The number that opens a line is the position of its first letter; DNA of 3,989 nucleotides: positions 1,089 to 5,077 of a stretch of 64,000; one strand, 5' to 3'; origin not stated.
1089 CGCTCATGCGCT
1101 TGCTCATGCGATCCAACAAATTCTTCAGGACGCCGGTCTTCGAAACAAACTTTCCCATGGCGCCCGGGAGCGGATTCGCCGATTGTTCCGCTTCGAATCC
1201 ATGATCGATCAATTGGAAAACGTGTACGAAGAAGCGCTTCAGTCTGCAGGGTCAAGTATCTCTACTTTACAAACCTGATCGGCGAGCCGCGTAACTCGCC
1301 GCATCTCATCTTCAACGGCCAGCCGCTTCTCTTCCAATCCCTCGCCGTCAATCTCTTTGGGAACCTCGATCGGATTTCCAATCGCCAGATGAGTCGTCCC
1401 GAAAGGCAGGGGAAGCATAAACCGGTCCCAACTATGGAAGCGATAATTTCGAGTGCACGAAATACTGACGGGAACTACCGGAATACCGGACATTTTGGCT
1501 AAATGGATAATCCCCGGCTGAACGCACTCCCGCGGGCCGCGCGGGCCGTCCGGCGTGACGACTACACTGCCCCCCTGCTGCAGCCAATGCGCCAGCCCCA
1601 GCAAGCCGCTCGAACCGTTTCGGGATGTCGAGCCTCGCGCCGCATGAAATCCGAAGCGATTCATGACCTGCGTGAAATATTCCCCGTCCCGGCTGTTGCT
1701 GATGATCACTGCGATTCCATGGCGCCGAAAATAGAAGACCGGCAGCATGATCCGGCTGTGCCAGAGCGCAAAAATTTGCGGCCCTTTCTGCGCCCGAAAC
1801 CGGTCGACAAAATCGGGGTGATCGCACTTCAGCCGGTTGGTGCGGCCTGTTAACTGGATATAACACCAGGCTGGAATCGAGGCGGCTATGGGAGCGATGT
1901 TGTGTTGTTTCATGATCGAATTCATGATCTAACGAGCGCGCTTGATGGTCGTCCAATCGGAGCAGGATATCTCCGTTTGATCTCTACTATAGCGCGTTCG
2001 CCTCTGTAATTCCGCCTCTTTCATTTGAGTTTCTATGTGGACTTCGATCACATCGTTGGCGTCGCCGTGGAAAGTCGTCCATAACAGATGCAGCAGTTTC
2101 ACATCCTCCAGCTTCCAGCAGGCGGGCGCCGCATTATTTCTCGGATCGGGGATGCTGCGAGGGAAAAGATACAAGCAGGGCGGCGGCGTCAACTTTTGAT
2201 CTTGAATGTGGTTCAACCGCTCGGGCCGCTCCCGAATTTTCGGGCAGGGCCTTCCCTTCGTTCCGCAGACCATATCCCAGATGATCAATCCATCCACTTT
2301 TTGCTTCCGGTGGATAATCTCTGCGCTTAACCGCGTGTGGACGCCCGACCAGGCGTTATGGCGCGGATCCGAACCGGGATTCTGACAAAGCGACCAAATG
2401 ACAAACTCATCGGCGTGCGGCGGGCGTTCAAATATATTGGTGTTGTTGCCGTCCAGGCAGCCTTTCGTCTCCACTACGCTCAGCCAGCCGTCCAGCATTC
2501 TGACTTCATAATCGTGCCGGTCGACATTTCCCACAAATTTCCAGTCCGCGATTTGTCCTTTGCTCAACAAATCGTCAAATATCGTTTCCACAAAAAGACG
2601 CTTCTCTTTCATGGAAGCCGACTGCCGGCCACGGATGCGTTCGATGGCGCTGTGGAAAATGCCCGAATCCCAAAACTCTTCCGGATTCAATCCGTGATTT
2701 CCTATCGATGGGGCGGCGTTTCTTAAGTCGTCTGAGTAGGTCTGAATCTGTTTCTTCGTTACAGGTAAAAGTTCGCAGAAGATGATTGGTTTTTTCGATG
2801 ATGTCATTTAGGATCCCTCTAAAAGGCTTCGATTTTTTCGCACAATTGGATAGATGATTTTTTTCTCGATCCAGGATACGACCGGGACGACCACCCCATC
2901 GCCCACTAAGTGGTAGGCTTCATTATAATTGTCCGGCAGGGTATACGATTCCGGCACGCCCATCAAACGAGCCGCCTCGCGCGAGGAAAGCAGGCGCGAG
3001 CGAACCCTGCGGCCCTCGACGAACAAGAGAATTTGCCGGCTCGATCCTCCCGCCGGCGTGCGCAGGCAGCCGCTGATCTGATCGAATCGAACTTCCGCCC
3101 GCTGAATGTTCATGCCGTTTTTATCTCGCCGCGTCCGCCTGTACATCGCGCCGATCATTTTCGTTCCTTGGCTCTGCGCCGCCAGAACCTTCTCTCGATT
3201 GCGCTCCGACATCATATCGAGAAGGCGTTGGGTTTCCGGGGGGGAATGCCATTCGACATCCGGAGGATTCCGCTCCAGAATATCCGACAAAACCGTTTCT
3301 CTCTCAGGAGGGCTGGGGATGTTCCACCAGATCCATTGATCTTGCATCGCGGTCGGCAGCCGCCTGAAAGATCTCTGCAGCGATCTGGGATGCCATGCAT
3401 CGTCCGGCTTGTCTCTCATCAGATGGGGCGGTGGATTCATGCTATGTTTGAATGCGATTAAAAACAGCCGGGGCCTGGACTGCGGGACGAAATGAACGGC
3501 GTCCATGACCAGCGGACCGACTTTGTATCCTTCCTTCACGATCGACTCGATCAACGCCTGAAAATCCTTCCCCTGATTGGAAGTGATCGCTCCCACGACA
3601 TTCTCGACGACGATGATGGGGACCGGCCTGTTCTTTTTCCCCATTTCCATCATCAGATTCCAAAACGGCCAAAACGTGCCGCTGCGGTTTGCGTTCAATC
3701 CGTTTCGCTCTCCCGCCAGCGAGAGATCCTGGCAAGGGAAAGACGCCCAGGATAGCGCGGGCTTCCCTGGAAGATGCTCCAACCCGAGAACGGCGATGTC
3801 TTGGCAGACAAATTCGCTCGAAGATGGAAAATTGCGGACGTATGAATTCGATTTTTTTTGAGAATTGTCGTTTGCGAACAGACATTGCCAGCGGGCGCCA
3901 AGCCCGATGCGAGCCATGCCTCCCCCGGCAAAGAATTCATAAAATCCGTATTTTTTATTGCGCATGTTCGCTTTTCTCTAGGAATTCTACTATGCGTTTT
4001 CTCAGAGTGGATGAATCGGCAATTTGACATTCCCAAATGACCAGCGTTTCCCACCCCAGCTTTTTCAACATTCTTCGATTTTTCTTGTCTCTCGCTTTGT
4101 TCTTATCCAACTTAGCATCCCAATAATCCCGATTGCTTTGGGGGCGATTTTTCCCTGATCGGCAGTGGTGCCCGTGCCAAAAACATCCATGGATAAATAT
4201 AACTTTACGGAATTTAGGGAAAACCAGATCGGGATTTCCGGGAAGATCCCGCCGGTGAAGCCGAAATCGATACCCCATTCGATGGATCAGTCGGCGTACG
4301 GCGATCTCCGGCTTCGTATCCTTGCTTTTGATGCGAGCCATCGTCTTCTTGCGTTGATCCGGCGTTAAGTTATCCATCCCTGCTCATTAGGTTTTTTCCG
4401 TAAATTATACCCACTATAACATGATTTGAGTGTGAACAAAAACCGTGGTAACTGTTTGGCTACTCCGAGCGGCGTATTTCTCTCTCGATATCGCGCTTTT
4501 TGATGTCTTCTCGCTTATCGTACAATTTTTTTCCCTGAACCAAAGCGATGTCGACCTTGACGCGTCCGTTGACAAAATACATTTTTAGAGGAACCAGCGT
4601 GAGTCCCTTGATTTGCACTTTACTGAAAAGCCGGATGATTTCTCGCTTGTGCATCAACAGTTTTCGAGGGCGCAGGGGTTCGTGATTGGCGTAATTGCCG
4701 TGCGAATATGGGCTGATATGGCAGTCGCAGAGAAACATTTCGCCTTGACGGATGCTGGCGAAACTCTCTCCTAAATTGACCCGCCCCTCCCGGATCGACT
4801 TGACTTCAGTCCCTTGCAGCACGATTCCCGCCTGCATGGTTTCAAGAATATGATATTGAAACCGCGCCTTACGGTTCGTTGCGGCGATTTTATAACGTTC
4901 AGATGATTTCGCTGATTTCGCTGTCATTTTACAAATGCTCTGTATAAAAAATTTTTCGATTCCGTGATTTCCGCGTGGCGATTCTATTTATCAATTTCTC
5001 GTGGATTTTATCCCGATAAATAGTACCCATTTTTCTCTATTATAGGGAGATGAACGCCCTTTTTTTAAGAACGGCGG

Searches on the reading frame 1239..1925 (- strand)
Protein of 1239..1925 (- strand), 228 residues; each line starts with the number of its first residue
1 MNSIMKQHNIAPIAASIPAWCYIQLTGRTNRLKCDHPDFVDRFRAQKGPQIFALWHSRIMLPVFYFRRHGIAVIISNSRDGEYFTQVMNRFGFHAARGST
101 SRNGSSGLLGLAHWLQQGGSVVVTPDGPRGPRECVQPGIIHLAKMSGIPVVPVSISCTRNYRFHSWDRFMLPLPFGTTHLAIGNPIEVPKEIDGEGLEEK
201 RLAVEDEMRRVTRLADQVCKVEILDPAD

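Call 66: search_protein_families(library=pfam, proteins=[window:1239-1925:-], max_evalue=0.00001)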
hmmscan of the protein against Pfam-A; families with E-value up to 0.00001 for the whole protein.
window:1239-1925:- (228 aa): 1 family
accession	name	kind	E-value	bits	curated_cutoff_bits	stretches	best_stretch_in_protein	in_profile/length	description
PF04028.18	DUF374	-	2.4e-26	91.6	26.8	1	64-132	1-69/69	Domain of unknown function (DUF374)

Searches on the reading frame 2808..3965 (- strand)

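Call 56: search_protein_families(library=pfam, proteins=[window:2808-3965:-], max_evalue=0.00001)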
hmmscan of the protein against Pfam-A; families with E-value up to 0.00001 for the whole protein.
window:2808-3965:- (385 aa): 1 family
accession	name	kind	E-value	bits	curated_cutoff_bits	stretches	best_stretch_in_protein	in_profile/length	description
PF00145.23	DNA_methylase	-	1.1e-42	147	22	1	8-371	3-323/324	C-5 cytosine-specific DNA methylase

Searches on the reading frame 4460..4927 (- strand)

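Call 66: search_protein_families(library=pfam, proteins=[window:4460-4927:-], max_evalue=0.00001)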
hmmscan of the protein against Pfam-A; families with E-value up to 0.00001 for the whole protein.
window:4460-4927:- (155 aa): 1 family
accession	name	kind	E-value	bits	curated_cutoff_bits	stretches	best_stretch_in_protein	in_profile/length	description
PF01668.23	SmpB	-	3.7e-62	208.9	27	1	16-153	2-139/143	SmpB protein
